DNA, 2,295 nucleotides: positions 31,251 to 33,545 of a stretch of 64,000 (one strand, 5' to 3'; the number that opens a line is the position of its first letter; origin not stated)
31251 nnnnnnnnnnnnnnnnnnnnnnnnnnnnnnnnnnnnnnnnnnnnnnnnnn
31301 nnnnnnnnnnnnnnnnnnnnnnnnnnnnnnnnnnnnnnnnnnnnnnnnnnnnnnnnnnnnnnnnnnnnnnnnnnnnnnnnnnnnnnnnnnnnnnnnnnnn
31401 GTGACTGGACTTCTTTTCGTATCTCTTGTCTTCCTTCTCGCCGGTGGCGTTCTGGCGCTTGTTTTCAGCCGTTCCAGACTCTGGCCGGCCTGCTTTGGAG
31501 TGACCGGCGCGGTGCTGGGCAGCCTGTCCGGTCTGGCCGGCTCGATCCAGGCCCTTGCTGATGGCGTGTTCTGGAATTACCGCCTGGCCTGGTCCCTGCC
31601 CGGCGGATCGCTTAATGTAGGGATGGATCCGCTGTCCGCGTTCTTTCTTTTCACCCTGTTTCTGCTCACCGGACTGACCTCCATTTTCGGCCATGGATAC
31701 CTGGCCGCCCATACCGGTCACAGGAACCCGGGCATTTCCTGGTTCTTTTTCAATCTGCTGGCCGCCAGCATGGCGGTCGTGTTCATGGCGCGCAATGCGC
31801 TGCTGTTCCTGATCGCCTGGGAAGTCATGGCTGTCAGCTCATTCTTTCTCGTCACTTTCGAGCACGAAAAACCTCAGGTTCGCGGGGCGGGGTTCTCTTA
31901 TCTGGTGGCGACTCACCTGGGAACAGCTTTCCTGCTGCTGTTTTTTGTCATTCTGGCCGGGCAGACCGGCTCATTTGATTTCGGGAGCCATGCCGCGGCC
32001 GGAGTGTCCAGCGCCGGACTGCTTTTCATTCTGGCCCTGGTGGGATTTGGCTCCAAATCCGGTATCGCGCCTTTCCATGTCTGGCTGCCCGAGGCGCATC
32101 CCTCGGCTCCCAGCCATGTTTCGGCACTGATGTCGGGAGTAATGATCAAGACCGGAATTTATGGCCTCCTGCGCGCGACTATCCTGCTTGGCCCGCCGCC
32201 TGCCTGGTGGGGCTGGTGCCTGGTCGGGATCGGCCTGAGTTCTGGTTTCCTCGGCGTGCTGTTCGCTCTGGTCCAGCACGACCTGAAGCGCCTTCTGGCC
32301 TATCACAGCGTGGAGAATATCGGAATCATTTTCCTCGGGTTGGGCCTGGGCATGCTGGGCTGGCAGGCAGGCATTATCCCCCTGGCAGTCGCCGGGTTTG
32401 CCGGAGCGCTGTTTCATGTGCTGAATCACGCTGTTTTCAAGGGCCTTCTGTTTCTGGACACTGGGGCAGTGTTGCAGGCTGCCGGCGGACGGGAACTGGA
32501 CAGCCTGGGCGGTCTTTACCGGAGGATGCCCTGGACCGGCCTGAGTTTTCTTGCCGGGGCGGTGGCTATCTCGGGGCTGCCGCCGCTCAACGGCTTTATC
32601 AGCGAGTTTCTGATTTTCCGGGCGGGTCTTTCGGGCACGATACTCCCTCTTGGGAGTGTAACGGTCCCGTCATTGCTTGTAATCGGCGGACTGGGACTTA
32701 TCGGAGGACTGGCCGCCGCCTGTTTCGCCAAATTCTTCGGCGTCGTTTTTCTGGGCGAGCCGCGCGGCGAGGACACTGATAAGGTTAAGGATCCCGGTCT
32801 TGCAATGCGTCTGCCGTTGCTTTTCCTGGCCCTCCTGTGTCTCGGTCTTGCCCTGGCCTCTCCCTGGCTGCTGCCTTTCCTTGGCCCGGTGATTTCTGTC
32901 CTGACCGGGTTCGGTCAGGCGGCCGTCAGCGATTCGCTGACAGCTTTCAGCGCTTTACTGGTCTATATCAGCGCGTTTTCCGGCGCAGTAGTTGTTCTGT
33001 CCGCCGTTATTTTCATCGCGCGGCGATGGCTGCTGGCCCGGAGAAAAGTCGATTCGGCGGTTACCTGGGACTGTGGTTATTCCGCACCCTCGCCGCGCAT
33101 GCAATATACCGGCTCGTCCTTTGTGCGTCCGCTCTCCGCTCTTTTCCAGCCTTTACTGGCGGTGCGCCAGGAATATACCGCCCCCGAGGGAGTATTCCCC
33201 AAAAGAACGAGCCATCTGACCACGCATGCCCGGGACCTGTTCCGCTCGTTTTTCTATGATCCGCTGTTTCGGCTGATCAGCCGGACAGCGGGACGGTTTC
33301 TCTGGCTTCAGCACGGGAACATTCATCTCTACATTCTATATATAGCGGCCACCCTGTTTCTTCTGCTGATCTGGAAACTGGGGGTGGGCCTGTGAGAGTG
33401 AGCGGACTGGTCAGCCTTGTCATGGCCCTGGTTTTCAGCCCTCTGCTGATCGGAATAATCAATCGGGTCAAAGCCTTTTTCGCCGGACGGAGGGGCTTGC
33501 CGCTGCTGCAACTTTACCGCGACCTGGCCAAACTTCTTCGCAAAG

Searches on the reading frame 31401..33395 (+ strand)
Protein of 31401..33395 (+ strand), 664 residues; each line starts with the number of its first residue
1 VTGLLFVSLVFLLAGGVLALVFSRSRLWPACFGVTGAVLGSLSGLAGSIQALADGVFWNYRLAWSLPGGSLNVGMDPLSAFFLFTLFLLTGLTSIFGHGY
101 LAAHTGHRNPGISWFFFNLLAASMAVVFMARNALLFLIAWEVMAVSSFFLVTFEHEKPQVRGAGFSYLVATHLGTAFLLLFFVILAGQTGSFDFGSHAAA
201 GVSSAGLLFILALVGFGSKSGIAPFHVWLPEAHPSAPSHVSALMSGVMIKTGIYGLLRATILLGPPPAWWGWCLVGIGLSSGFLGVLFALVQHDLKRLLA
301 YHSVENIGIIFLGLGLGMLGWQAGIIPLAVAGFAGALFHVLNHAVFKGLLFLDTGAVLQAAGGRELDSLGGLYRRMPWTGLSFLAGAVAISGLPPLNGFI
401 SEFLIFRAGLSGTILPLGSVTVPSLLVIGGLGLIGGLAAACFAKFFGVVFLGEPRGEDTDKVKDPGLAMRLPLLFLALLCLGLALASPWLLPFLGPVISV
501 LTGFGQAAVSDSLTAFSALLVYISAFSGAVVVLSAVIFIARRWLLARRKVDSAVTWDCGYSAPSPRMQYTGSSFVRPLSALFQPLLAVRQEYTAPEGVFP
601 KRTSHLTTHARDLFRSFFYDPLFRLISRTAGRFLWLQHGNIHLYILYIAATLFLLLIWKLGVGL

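Call 3: search_protein_families(library=pfam, proteins=[window:31401-33395:+], max_evalue=0.01)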
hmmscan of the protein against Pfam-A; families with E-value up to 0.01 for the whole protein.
window:31401-33395:+ (664 aa): 1 family
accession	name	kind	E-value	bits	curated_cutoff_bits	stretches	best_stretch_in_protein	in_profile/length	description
PF00361.26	Proton_antipo_M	-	5.4e-52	177.2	21.5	1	130-412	1-278/294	NADH:quinone oxidoreductase/Mrp antiporter, TM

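Call 4: search_protein_families(library=ncbifam, proteins=[window:31401-33395:+], max_evalue=0.01)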
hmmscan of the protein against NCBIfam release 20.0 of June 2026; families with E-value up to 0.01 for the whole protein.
window:31401-33395:+ (664 aa): 74 families (the best 25 are shown)
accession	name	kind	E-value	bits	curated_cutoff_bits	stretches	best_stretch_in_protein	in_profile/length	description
NF005086.0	PRK06521.1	equivalog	6.3e-188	626.4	667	1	4-657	7-665/669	hydrogenase 4 subunit B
NF006418.0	PRK08667.1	equivalog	4.7e-136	454.9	794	1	2-657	3-638/644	hydrogenase membrane subunit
NF005958.0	PRK08042.1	equivalog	3.8e-83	280.3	727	1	7-592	9-570/608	formate hydrogenlyase subunit 3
NF006240.0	PRK08376.1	subfamily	4.6e-71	240.3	662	1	75-490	88-495/521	putative monovalent cation/H+ antiporter subunit D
NF006419.0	PRK08668.1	equivalog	2.7e-66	224.6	617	1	9-594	8-573/613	NADH dehydrogenase subunit M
NF005097.0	PRK06525.1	equivalog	2.9e-62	211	430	1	7-481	7-469/480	hydrogenase 4 subunit D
NF009310.0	PRK12668.1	equivalog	2e-61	208.5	564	1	75-512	66-458/584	Na(+)/H(+) antiporter subunit D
NF009288.0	PRK12648.1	equivalog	2.4e-56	191.4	1104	1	7-490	6-474/954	monovalent cation/H+ antiporter subunit A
TIGR00940.1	2a6301s01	subfamily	5.2e-55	187.1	920.45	1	9-503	6-506/793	monovalent cation:proton antiporter subunit A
TIGR01972.1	NDH_I_M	subfamily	1.4e-51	175.7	263.8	1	62-491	62-472/486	NADH-quinone oxidoreductase subunit M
NF005044.0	PRK06458.1-4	equivalog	2.2e-51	175.3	610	1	74-483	71-475/531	hydrogenase 4 subunit F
NF009285.0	PRK12645.1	equivalog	2.9e-51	174.7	1028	1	60-557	60-566/804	Na+/H+ antiporter subunit A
NF009287.0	PRK12647.1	equivalog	4.4e-51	174.3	937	1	11-559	9-539/773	putative monovalent cation/H+ antiporter subunit A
NF005046.0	PRK06459.1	equivalog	2.2e-48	165.3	460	1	117-657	80-582/587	hydrogenase 4 subunit B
NF009306.0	PRK12663.1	equivalog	8.3e-47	160.1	542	1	3-492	4-472/498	Na+/H+ antiporter subunit D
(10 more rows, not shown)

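Call 39: search_solved_structures(query=window:31401-33392:+, max_evalue=1e-25, show_alignments=3)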
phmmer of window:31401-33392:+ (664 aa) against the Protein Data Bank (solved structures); distinct sequences matched with E-value up to 1e-25: 15.
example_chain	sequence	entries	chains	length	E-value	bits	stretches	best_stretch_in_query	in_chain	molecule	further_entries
7z0s_C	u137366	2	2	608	9.9e-71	242.5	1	8-590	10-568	Formate hydrogenlyase subunit 3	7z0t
6cfw_H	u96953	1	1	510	2.2e-57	198.4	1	89-490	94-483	Monovalent cation/H+ antiporter subunit D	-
7qru_A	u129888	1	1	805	2.8e-38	135.2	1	61-480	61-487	Na+/H+ antiporter subunit A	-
6z16_A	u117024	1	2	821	1.8e-34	122.6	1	75-431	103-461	Multisubunit Na+/H+ antiporter, A subunit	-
4he8_L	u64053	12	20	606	6.2e-34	120.9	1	9-546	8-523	NADH-quinone oxidoreductase subunit 12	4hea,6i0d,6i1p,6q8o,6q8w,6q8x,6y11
6u8y_X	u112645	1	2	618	8.5e-32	113.8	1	65-486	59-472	NADH dehydrogenase subunit M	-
6hum_F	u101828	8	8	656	4.2e-31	111.5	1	62-405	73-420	NADH dehydrogenase subunit 5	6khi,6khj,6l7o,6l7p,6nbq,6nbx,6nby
7d3u_A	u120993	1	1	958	2.9e-30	108.7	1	63-500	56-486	Monovalent Na+/H+ antiporter subunit A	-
7qru_D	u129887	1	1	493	3.4e-30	108.5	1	14-457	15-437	Na+/H+ antiporter subunit D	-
6z16_D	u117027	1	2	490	9.2e-28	100.5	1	1-502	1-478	Multisubunit Na+/H+ antiporter, D subunit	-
7d3u_D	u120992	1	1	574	1.3e-27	100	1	5-458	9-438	Monovalent Na+/H+ antiporter subunit D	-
6u8y_H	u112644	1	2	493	1.3e-26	96.6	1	60-425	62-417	NADH dehydrogenase subunit N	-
7z7r_L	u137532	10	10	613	1.7e-26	96.3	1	5-492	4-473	NADH dehydrogenase subunit L | NADH-quinone oxidoreductase subunit L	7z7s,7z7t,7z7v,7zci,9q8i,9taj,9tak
3rko_L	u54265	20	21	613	1.7e-26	96.3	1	5-492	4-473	NADH-QUINONE OXIDOREDUCTASE SUBUNIT L | Proton-translocating NADH-quinone oxidoreductase, chain L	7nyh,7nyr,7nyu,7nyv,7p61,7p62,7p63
8e9g_L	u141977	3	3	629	6.6e-26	94.3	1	30-499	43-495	NADH-quinone oxidoreductase, L subunit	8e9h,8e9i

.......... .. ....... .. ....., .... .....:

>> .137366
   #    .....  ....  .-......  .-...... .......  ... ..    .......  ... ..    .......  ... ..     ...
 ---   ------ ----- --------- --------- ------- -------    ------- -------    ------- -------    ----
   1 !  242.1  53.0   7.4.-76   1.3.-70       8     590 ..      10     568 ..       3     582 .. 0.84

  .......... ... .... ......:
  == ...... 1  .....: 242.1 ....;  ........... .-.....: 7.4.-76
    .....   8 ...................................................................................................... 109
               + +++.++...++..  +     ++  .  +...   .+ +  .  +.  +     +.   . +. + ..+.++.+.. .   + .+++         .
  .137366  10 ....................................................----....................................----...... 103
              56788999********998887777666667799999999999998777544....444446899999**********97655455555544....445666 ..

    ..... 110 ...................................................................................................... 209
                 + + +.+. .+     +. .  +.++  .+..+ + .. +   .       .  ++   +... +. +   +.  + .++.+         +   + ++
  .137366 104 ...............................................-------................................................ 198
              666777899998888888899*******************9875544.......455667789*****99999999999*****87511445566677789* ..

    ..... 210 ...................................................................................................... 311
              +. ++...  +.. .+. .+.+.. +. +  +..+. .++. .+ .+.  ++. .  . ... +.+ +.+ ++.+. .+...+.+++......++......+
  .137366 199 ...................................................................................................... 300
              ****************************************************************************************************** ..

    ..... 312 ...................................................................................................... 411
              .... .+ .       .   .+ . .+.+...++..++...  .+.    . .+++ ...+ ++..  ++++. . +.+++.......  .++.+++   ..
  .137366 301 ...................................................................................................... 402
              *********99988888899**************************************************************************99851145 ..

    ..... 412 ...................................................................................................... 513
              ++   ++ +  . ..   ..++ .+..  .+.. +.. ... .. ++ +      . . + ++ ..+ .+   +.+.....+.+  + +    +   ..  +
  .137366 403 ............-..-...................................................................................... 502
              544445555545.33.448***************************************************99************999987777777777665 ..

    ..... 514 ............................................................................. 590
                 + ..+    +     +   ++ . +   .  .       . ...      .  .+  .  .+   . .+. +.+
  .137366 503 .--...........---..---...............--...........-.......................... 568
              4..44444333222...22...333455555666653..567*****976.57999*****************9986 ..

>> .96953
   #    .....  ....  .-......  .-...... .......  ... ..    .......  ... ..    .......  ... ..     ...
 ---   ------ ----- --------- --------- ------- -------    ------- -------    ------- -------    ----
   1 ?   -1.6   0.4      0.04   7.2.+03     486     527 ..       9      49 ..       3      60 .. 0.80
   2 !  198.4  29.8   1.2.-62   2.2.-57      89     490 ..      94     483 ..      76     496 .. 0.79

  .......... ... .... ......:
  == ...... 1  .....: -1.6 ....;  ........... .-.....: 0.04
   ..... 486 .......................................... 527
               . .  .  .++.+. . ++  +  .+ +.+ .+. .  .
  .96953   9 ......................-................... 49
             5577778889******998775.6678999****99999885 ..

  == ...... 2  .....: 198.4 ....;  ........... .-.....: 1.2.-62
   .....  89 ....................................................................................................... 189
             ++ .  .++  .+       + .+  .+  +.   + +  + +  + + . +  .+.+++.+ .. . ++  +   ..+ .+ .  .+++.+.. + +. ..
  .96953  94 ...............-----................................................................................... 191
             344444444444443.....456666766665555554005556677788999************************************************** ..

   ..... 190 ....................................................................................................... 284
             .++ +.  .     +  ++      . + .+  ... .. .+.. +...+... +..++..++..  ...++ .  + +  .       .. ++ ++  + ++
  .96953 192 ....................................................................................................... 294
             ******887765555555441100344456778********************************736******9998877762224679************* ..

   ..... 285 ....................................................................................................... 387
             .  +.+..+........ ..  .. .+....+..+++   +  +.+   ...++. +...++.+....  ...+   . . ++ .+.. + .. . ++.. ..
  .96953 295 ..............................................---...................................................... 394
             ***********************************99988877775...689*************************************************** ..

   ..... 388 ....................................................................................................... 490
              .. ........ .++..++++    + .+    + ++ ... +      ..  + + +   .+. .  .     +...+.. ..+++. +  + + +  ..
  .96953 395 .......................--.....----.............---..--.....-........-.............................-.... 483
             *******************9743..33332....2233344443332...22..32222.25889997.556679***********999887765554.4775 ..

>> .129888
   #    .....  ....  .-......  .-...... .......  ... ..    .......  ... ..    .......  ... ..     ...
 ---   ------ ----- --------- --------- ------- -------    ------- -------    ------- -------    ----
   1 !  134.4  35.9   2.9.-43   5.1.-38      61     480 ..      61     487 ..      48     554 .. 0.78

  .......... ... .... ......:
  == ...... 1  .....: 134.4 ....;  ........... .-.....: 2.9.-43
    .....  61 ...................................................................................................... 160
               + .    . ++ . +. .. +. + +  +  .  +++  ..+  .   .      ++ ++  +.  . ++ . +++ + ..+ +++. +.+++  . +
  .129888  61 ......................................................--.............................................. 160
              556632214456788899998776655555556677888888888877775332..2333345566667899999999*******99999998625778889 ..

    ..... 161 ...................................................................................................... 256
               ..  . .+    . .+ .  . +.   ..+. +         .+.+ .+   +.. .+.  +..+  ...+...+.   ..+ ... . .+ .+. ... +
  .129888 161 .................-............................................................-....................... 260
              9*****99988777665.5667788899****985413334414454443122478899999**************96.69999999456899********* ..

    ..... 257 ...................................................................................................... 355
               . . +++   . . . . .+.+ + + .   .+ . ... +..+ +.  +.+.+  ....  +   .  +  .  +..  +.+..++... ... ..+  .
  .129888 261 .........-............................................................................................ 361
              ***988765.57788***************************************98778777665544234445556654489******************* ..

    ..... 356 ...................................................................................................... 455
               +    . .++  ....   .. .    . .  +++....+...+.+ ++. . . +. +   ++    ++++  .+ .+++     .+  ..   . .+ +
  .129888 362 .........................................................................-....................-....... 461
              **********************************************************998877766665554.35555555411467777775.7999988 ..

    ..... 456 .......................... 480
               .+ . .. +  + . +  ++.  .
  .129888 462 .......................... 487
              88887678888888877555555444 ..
